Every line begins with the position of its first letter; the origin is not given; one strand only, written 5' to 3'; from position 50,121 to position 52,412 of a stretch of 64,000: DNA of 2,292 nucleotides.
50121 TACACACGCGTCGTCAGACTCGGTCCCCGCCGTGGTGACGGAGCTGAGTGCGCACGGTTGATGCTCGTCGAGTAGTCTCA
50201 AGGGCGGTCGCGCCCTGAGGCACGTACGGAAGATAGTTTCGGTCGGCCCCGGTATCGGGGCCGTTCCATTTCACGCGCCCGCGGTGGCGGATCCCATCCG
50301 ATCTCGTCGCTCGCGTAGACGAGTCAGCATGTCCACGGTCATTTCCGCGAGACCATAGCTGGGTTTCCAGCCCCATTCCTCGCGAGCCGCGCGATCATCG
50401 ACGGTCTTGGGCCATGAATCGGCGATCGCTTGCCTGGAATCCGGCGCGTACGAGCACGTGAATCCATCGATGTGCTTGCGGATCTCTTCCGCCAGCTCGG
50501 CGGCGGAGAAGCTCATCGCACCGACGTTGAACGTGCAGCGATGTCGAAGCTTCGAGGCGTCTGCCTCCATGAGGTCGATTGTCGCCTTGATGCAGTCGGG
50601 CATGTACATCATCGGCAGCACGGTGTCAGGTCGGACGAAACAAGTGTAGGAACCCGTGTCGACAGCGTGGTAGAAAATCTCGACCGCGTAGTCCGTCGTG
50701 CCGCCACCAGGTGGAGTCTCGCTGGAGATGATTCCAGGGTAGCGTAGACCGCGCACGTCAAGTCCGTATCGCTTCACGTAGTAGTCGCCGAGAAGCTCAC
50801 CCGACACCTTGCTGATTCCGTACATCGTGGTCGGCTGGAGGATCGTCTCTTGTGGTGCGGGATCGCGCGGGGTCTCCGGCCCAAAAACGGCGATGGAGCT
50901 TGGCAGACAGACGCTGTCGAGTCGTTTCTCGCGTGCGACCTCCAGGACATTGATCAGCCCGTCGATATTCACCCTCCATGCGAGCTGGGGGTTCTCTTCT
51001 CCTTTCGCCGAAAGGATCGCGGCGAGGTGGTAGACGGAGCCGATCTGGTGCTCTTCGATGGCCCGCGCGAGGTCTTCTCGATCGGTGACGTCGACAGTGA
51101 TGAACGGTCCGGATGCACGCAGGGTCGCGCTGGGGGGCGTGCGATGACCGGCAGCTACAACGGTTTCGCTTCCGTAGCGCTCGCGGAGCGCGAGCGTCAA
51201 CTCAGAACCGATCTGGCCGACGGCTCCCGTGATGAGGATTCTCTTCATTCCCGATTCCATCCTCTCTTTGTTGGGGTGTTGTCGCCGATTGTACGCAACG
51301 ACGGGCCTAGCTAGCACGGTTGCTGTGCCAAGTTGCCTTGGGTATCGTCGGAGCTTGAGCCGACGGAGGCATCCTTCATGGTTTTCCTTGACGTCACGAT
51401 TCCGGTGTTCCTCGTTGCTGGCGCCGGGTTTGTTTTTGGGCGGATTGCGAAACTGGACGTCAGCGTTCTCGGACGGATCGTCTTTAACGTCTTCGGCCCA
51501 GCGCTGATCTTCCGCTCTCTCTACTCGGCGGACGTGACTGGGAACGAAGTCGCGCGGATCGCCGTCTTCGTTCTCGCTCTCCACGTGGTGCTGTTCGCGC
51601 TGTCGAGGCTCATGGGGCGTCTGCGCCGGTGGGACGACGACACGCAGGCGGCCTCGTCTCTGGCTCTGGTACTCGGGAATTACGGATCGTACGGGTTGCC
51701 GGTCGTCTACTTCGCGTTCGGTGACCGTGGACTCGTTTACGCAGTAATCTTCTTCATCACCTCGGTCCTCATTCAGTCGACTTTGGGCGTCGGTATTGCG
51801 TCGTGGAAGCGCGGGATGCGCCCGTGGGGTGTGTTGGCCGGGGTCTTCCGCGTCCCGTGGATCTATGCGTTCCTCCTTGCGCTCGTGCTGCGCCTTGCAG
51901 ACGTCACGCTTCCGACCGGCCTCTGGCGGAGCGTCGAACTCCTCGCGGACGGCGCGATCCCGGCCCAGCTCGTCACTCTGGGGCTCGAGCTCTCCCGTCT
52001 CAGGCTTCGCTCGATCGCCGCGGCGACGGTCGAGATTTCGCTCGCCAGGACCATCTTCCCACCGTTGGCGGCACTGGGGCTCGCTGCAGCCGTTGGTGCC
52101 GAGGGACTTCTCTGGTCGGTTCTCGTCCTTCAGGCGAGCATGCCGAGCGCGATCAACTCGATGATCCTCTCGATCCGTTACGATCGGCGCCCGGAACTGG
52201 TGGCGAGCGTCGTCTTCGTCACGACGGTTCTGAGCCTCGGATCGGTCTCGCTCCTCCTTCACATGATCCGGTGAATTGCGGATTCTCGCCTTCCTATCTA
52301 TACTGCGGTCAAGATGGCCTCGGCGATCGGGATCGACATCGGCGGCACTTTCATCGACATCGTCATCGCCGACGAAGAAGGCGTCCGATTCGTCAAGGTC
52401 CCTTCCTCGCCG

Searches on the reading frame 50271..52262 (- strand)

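Call 77: search_protein_families(library=pfam, proteins=[window:50271-52262:-], max_evalue=0.0001)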
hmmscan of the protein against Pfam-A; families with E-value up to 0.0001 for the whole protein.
window:50271-52262:- (663 aa): 8 families
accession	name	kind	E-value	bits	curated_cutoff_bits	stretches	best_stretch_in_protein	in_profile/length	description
PF01370.27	Epimerase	-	4.3e-31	108.6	20.9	1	342-581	1-240/240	NAD dependent epimerase/dehydratase family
PF16363.11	GDP_Man_Dehyd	-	2.3e-22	80.4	27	1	343-645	1-332/332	GDP-mannose 4,6 dehydratase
PF04321.23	RmlD_sub_bind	-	3.5e-14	53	27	1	341-490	2-134/287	RmlD substrate binding domain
PF01073.25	3Beta_HSD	-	1.2e-09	38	22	1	343-468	1-128/280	3-beta hydroxysteroid dehydrogenase/isomerase family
PF02719.21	Polysacc_synt_2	-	4.2e-08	33.1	20.2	1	342-453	1-125/293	Polysaccharide biosynthesis protein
PF07993.18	NAD_binding_4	-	2.5e-06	27.3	20.1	1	405-548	87-245/258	Male sterility protein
PF13460.12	NAD_binding_10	-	9.4e-06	26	27.2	1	346-475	1-117/184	NAD(P)H-binding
PF08659.16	KR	-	1.1e-05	25.9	22.6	1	342-458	3-138/180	KR domain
